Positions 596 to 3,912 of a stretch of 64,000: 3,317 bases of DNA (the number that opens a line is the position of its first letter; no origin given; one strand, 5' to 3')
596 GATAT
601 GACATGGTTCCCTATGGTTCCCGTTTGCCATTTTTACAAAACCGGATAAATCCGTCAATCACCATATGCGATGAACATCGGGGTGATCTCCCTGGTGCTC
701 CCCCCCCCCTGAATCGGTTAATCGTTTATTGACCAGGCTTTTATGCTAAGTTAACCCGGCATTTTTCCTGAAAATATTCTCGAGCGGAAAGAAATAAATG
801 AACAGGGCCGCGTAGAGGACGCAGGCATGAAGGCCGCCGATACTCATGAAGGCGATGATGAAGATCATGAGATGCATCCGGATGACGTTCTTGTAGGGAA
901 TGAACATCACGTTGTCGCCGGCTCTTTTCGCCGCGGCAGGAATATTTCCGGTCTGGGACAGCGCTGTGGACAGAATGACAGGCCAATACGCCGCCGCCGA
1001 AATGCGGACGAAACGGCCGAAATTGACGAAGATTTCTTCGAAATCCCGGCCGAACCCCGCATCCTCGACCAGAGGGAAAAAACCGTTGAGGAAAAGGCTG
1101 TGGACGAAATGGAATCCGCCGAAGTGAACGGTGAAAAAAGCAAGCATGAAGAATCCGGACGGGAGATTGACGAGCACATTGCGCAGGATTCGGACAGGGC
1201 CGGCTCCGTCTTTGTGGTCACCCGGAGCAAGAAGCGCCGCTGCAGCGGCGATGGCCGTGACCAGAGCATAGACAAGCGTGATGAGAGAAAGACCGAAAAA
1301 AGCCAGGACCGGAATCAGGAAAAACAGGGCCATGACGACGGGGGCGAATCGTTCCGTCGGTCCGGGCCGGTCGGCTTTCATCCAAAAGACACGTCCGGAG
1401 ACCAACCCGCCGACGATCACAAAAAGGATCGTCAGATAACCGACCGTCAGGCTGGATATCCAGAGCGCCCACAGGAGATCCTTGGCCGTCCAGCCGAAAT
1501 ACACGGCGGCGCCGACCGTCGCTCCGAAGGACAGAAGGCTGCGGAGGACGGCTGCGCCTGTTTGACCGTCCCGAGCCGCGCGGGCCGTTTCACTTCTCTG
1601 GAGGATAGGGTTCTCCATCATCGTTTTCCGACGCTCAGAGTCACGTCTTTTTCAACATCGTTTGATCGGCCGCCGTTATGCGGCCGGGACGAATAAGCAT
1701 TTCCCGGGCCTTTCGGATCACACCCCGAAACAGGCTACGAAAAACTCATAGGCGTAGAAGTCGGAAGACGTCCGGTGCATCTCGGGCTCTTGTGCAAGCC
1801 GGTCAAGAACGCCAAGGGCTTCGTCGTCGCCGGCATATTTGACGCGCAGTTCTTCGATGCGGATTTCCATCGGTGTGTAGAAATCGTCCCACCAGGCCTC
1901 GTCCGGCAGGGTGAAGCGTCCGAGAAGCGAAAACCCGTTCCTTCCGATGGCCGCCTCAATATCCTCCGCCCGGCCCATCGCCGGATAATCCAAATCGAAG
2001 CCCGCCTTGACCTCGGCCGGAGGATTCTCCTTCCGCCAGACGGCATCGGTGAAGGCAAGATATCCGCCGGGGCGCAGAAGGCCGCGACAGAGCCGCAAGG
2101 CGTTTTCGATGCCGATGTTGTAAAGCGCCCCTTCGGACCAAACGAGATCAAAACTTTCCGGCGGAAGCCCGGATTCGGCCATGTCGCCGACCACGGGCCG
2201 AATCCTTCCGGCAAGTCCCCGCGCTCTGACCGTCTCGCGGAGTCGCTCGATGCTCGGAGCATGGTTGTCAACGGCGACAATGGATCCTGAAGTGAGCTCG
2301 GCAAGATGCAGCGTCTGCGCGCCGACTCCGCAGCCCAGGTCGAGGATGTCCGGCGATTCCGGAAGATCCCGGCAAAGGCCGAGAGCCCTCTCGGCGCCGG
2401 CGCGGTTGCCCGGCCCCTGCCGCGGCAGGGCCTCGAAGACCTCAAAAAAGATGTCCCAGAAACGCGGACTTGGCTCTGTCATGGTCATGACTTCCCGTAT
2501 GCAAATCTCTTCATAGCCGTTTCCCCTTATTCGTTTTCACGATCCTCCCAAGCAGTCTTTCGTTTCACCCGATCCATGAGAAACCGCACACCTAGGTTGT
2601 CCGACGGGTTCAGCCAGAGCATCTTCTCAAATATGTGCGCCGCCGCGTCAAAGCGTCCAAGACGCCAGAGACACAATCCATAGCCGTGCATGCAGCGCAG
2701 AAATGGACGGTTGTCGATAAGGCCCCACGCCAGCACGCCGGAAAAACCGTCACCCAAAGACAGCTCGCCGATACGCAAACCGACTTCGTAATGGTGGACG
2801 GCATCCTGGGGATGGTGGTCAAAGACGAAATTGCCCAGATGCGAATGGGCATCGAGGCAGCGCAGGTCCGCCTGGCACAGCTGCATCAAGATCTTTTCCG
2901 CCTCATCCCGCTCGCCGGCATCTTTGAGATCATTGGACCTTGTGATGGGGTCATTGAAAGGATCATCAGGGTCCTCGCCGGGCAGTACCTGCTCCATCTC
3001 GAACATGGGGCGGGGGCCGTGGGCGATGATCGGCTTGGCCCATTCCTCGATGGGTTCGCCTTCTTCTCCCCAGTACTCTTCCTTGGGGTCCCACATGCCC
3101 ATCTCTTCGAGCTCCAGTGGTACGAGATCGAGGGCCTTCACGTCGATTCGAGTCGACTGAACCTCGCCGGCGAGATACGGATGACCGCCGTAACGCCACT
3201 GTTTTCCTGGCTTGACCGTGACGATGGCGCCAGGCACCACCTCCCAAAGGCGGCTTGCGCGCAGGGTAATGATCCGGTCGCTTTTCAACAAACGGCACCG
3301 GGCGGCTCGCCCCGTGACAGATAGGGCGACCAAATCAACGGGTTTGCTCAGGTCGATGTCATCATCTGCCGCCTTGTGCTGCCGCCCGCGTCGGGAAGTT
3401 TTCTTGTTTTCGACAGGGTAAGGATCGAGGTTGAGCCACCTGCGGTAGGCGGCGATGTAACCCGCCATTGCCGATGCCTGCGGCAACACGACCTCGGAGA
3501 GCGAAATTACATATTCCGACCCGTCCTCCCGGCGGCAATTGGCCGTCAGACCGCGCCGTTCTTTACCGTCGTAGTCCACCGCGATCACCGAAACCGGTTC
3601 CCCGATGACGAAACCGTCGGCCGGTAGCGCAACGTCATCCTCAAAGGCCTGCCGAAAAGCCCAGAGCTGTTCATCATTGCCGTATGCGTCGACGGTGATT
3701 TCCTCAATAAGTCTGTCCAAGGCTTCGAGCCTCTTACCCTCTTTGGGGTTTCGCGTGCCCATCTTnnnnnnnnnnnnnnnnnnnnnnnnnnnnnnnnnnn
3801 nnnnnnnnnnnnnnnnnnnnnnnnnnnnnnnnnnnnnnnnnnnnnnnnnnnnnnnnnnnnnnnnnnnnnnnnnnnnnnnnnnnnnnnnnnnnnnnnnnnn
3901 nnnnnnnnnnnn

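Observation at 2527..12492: Translationally coupled hsdM-hsdS unit with no hsdR and four uncharacterised downstream genes: candidate undescribed Type I-derived defence system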

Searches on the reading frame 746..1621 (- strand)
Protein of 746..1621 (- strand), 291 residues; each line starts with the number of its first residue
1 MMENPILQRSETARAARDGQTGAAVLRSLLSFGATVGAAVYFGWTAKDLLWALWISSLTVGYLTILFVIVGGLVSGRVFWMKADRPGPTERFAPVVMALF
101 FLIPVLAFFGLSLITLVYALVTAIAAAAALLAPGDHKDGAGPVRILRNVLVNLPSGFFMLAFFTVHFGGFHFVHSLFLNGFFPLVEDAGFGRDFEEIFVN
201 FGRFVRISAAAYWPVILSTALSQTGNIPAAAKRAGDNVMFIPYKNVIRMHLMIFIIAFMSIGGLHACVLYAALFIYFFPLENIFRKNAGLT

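Call 3: search_protein_families(library=pfam, proteins=[window:746-1621:-], max_evalue=0.01)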
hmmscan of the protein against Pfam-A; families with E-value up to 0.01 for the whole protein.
window:746-1621:- (291 aa): 1 family
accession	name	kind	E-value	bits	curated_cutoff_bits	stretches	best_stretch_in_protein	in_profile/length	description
PF20108.4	DUF6498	-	4.2e-11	42.9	23.7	1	137-271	64-180/207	Family of unknown function (DUF6498)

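Call 4: search_protein_families(library=padloc, proteins=[window:746-1621:-], max_evalue=0.01)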
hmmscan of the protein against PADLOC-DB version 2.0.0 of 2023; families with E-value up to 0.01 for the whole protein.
window:746-1621:- (291 aa): 0 families

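Call 8: search_protein_families(library=ncbifam, proteins=[window:746-1621:-], max_evalue=0.01)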
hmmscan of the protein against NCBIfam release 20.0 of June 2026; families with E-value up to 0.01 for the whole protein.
window:746-1621:- (291 aa): 0 families

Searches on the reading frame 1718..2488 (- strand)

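Call 3: search_protein_families(library=pfam, proteins=[window:1718-2488:-], max_evalue=0.01)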
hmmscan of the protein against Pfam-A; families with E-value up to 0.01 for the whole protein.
window:1718-2488:- (256 aa): 10 families
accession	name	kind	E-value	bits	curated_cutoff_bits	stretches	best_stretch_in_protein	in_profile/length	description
PF13649.12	Methyltransf_25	-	5.5e-17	62.7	27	1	48-142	1-97/97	Methyltransferase domain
PF08241.18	Methyltransf_11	-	1.1e-16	61.7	21.2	1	49-146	1-95/95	Methyltransferase domain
PF13847.12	Methyltransf_31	-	6.9e-13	49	27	1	48-165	7-127/145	Methyltransferase domain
PF08242.18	Methyltransf_12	-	7.3e-11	43.1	30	1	49-144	1-98/98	Methyltransferase domain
PF05175.20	MTS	-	1.3e-06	28.6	23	1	42-116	27-102/170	Methyltransferase small domain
PF13578.12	Methyltransf_24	-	8.4e-06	27.1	26.3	1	51-148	3-104/105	Methyltransferase domain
PF13489.12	Methyltransf_23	-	0.00025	21.2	27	1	42-149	20-119/164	Methyltransferase domain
PF01189.24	Methyltr_RsmB-F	-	0.00047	20.3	27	1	46-93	10-59/199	16S rRNA methyltransferase RsmB/F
PF03848.20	TehB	-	0.0013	18.7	20.4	1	47-122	33-105/193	Tellurite resistance protein TehB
PF01209.24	Ubie_methyltran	-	0.0022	17.8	20.1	1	46-145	49-150/233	ubiE/COQ5 methyltransferase family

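Call 4: search_protein_families(library=padloc, proteins=[window:1718-2488:-], max_evalue=0.01)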
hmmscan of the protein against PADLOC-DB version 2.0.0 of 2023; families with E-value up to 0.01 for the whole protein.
window:1718-2488:- (256 aa): 1 family
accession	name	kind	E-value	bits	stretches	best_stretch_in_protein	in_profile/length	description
PDLC04134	mad2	-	4.8e-21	73.1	1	33-161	281-410/492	mads_2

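Call 8: search_protein_families(library=ncbifam, proteins=[window:1718-2488:-], max_evalue=0.01)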
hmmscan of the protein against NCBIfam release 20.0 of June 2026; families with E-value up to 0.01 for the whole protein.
window:1718-2488:- (256 aa): 37 families (the best 25 are shown)
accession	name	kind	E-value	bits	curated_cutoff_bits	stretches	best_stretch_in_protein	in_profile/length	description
NF045667.1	MTase_DVU1556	equivalog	7.8e-16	58.2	155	1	26-188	5-162/213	DVU_1556 family methyltransferase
NF043040.1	corrin_prot_MT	hypoth_equivalog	6.1e-11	42.2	180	1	44-153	41-154/216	corrinoid protein-associated methyltransferase CpaM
TIGR02072.1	BioC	equivalog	1.6e-10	41.2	184.95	1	45-149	35-135/244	malonyl-ACP O-methyltransferase BioC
NF047649.1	MTase_UXPK_star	exception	1.6e-09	37.2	460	1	47-158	80-193/283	methyltransferase/UXPK-star double selenoprotein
NF041537.1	ArsM_AhpD_UU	exception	1.9e-08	33.5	510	1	46-161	78-194/345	arsenite methyltransferase/AhpD domain selenoprotein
NF041820.1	daptide_MTase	equivalog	2.8e-08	33.5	175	1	37-147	31-143/243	daptide-type RiPP biosynthesis methyltransferase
NF041675.1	sarc_dimgly_tmase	equivalog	9.1e-08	32.3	550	1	29-165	51-188/278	sarcosine/dimethylglycine N-methyltransferase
NF007610.0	PRK10258.1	equivalog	2e-07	30.6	342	1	45-149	43-141/251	malonyl-ACP O-methyltransferase BioC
NF041536.1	ArsM_DUF2284_UU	exception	1e-06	27.4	575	1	42-154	74-188/459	arsenite methyltransferase/DUF2284 domain selenoprotein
NF045649.1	2X_seleno_MduS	exception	3.6e-06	26.2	380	1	44-145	41-146/338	methyltransferase domain-containing selenoprotein MduS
NF008992.0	PRK12335.1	equivalog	1.1e-05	24.7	303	1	47-119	125-193/289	SAM-dependent methyltransferase TehB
NF040539.1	AST_met_ArsM_2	exception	3e-05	24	240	1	47-151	59-168/262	putative arsinothricin biosynthesis methyltransferase ArsM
NF008405.0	PRK11207.1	equivalog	0.00012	21.6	218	1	46-119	32-102/198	tellurite resistance methyltransferase TehB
NF001240.0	PRK00216.1-1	equivalog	0.00017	20.7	378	1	47-145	66-167/251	bifunctional demethylmenaquinone methyltransferase/2-methoxy-6-polyprenyl-1,4-benzoquinol methylase UbiE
TIGR02021.1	BchM-ChlM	equivalog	0.00022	20.7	158.9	1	41-116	51-122/218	magnesium protoporphyrin IX methyltransferase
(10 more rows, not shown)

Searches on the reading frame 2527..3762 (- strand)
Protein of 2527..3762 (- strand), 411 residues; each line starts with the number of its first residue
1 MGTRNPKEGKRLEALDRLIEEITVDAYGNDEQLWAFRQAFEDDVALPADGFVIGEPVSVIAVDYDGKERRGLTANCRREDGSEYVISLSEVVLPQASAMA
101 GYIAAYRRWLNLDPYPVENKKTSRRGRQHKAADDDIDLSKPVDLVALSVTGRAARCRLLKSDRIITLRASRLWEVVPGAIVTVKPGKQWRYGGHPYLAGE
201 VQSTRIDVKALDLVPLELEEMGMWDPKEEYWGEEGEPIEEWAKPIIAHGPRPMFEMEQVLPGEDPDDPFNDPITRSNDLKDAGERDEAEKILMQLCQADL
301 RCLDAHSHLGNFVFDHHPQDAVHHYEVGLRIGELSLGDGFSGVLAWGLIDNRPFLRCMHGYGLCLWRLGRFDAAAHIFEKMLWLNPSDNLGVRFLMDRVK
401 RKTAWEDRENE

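Call 3: search_protein_families(library=pfam, proteins=[window:2527-3762:-], max_evalue=0.01)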
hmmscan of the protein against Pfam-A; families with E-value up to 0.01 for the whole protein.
window:2527-3762:- (411 aa): 5 families
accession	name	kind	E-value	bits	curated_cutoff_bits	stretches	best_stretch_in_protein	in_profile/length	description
PF13428.12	TPR_14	-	0.0014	19.6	23.5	0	359-388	5-34/44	Tetratricopeptide repeat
PF07719.23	TPR_2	-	0.0017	18.8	27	0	358-387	4-33/34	Tetratricopeptide repeat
PF13181.12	TPR_8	-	0.0052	17.3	25.7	0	356-387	2-33/34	Tetratricopeptide repeat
PF13424.12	TPR_12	-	0.0068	17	30.1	0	355-380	45-70/77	Tetratricopeptide repeat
PF13432.12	TPR_16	-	0.0099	16.8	32.7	0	360-382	36-58/65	Tetratricopeptide repeat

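Call 4: search_protein_families(library=padloc, proteins=[window:2527-3762:-], max_evalue=0.01)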
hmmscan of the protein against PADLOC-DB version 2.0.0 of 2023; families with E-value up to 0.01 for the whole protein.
window:2527-3762:- (411 aa): 0 families

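Call 8: search_protein_families(library=ncbifam, proteins=[window:2527-3762:-], max_evalue=0.01)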
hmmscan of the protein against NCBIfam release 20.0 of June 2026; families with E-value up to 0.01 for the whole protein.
window:2527-3762:- (411 aa): 0 families

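Call 85: search_protein_families(library=phrogs, proteins=[window:2527-3762:-], max_evalue=0.01)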
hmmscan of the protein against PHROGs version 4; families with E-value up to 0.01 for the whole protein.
window:2527-3762:- (411 aa): 0 families
